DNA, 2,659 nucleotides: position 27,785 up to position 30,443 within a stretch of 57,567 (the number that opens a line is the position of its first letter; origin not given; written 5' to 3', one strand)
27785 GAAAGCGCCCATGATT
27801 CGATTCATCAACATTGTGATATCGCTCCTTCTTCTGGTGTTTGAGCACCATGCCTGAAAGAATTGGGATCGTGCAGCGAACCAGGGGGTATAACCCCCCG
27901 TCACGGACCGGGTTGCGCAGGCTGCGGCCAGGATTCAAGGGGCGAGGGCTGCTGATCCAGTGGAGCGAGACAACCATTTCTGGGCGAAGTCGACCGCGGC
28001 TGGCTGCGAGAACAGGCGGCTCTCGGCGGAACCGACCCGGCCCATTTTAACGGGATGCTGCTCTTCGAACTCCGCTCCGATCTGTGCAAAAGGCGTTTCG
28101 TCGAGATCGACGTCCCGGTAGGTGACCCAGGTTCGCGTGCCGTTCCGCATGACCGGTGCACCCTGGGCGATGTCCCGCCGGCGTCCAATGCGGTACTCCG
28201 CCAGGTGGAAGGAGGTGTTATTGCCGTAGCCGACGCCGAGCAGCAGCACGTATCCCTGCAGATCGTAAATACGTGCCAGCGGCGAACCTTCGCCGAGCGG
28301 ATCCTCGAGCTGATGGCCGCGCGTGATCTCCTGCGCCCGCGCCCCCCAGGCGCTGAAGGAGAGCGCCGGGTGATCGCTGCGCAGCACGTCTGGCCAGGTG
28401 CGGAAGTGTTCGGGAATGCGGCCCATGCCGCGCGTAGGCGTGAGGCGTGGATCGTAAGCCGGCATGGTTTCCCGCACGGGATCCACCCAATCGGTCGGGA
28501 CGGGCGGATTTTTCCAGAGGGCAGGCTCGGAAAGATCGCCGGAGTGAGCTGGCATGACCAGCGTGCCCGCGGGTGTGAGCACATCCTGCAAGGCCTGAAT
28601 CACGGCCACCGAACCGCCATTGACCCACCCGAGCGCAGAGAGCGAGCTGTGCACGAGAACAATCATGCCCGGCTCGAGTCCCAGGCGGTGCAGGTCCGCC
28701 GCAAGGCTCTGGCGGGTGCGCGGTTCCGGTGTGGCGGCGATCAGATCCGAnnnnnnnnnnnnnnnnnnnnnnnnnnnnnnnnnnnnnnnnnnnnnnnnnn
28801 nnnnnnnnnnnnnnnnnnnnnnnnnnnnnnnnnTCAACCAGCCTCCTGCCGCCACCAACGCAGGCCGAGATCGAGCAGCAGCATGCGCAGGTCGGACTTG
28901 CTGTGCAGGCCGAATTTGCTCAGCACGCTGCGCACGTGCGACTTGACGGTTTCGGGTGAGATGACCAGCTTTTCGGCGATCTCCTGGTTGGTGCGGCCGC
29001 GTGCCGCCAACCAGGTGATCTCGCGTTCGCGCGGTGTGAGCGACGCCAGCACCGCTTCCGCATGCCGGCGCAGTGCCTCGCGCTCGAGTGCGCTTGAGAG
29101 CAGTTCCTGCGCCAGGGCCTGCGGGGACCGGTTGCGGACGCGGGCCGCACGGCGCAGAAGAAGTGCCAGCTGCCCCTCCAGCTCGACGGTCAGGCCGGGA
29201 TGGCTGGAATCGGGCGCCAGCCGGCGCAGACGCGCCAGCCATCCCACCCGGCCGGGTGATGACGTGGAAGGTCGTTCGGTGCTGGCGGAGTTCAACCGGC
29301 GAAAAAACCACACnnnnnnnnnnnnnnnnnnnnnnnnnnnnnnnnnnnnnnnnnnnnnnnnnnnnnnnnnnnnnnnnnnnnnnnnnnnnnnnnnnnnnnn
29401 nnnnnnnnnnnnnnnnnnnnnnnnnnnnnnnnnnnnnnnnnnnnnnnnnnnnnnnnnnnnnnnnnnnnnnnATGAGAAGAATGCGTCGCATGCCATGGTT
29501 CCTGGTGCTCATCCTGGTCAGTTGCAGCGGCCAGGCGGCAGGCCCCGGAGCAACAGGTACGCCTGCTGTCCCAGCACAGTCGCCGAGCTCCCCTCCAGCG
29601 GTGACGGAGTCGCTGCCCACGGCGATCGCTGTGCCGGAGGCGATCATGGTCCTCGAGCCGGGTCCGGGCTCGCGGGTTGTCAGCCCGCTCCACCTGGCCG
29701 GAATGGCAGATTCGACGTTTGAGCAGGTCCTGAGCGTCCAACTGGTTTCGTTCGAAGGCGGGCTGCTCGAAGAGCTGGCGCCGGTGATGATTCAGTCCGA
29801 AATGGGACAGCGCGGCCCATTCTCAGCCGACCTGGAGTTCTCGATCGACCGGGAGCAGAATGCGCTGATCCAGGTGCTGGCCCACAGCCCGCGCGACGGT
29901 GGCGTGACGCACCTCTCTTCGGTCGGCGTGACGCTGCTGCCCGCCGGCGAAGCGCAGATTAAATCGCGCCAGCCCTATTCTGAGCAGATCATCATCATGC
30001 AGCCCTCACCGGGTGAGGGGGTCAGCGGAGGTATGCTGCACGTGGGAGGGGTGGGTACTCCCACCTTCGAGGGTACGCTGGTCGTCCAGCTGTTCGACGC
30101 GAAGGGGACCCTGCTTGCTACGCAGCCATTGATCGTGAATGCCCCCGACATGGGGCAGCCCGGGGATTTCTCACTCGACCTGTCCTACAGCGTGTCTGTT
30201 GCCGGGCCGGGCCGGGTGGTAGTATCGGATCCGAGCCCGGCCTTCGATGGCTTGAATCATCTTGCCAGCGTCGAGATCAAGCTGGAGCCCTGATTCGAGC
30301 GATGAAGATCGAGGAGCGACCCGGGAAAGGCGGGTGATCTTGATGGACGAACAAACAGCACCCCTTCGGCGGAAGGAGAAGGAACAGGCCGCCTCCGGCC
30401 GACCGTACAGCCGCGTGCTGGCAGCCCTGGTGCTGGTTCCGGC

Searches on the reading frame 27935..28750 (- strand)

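Call 35: search_protein_families(library=pfam, proteins=[window:27935-28750:-], max_evalue=0.01)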
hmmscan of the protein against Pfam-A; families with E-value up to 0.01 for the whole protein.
window:27935-28750:- (271 aa): 1 family
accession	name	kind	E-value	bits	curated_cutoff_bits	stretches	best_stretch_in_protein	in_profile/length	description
PF02522.19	Antibiotic_NAT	-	1.5e-94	316.4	25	1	32-260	1-231/232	Aminoglycoside 3-N-acetyltransferase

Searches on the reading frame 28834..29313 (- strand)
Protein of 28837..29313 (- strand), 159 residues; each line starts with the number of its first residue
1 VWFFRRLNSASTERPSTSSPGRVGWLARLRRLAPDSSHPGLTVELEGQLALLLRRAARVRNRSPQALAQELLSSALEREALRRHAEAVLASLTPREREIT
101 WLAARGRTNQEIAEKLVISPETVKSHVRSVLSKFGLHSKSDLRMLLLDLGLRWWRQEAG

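Call 35: search_protein_families(library=pfam, proteins=[window:28834-29250:-], max_evalue=0.01)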
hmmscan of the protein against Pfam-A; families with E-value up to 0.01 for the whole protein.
window:28834-29250:- (138 aa): 9 families
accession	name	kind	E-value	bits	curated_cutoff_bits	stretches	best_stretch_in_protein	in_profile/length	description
PF00196.25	GerE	-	3.5e-17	62.2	23.5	1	70-122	2-54/57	Bacterial regulatory proteins, luxR family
PF08281.18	Sigma70_r4_2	-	6.9e-07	29.3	25.7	1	65-107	5-48/54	Sigma-70, region 4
PF04545.22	Sigma70_r4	-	8e-06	25.7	24.1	1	67-112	1-47/50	Sigma-70, region 4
PF19889.5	DUF6362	-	0.00078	20.2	31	1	68-111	53-96/98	Domain of unknown function (DUF6362)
PF04967.18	HTH_10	-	0.0013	18.9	23.1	1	84-112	22-50/53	HTH DNA binding domain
PF19361.4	DUF5937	-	0.0021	17.7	27.1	1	59-111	112-164/267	Family of unknown function (DUF5937)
PF13936.12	HTH_38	-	0.0034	17.5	27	0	71-107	5-42/44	Helix-turn-helix domain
PF13412.12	HTH_24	-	0.0046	16.9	21.9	0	86-107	18-39/48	Winged helix-turn-helix DNA-binding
PF13518.12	HTH_28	-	0.0099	16.4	25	0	81-109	8-36/52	Helix-turn-helix domain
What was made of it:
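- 28834..29313 (-): Small GerE/NarL-type HTH regulator (about 159 aa; start codon uncertain), linked to the operon. Pfam GerE, E = 3.5e-17 (call 35).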

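Call 78: search_protein_families(library=padloc, proteins=[window:28834-29250:-], max_evalue=0.01)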
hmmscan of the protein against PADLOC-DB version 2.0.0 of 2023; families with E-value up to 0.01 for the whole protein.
window:28834-29250:- (138 aa): 2 families
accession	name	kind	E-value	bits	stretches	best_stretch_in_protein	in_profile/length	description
PDLC01851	CARF3--CARF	-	1.2e-11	42.5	1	51-116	190-255/279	-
PDLC01855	CARF3--CARF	-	3.7e-09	34.7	1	57-112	204-259/288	-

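Call 79: search_protein_families(library=phrogs, proteins=[window:28834-29250:-], max_evalue=0.001)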
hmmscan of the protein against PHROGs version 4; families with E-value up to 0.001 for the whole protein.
window:28834-29250:- (138 aa): 9 families
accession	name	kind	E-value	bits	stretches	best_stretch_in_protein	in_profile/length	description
phrog_3282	-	transcription regulation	8e-10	39.8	1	70-120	47-97/158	sigma factor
phrog_10300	-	transcription regulation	1.6e-07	32.5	1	71-122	121-172/182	transcriptional regulator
phrog_27555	-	transcription regulation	1.6e-07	32.1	1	62-125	123-185/203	transcriptional regulator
phrog_351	-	transcription regulation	1.1e-06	28.5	1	55-116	660-725/928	RNA polymerase sigma factor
phrog_1740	-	transcription regulation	4.3e-05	23.2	1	55-113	153-212/567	RNA polymerase sigma factor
phrog_3855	-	DNA, RNA and nucleotide metabolism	5.6e-05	24.5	1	70-109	64-103/115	HTH DNA binding protein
phrog_1190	-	transcription regulation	0.00011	23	1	61-113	102-155/167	RNA polymerase sigma factor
phrog_731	-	unknown function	0.00044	20.6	1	27-118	112-209/227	-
phrog_645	-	DNA, RNA and nucleotide metabolism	0.00096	20.3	0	59-112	11-65/196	Rnase E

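Call 86: search_protein_families(library=ncbifam, proteins=[window:28837-29313:-], max_evalue=0.01)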
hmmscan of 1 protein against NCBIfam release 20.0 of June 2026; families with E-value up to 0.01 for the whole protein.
seq(159 aa): 33 families (the best 25 are shown)
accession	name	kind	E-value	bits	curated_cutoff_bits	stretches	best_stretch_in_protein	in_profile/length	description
NF007935.0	PRK10651.1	equivalog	1e-11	44.4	250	1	53-140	120-204/216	two-component system response regulator NarL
NF052445.1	RespRegMctR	equivalog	2.2e-10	40.3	300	1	70-150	123-203/205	two-component system response regulator MctR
TIGR03020.2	EpsA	equivalog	2.9e-10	40.2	170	1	80-138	182-237/247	XrtB/PEP-CTERM-associated transcriptional regulator EpsA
TIGR02937.1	sigma70-ECF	superfamily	7.4e-10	38.7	42.9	1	68-133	93-160/165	sigma-70 family RNA polymerase sigma factor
NF011896.0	PRK15369.1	equivalog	1.6e-09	37.7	242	1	69-145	124-203/211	two component system response regulator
NF047785.1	respo_reg_MadR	equivalog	1.7e-09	37.4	300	1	78-141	136-198/209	MadR family response regulator transcription factor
TIGR02985.1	Sig70_bacteroi1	subfamily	8.6e-09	35.8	126.4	1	69-132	92-156/162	RNA polymerase sigma-70 factor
NF007505.1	PRK10100.1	equivalog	1.3e-08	34.8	250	1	65-135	118-188/204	biofilm master transcriptional regulator CsgD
NF040749.1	tetrathio_RR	equivalog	1.3e-08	34.8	290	1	78-142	120-184/191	tetrathionate respiration response regulator TtrR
NF052366.1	photon_PedR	equivalog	1.7e-08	34.5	120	1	91-150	2-57/74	photosynthetic electron transport-dependent transcriptional regulator PedR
TIGR03541.1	reg_near_HchA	equivalog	6e-08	32.5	215.6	1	80-139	160-219/232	PA1136 family autoinducer-binding transcriptional regulator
NF007708.0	PRK10403.1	equivalog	6.2e-08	32.3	343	1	65-147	128-209/215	nitrate/nitrite response regulator protein NarP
NF050132.1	TransRegAbsR2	equivalog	9.9e-08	31.1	850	1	86-140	525-579/582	LuxR family transcriptional regulator AbsR2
NF041673.1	transregRamA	equivalog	2.1e-07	30.3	500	1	91-139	218-266/280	acetate metabolism transcriptional regulator RamA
NF041232.1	BagY_FevT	exception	2.1e-07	30.2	700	1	91-142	296-347/367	LuxR family transcriptional regulator BagY/FevT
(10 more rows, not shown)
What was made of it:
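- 28834..29313 (-): Best NCBIfam match is the NarL DNA-binding domain, E = 1e-11 (call 86).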

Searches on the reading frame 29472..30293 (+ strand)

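Call 35: search_protein_families(library=pfam, proteins=[window:29472-30293:+], max_evalue=0.01)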
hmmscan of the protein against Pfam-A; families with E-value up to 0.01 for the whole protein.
window:29472-30293:+ (273 aa): 1 family
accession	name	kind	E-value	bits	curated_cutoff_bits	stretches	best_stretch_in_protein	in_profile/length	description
PF10648.15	Gmad2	-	2.8e-21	76.1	25.7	2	58-143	2-85/86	Immunoglobulin-like domain of bacterial spore germination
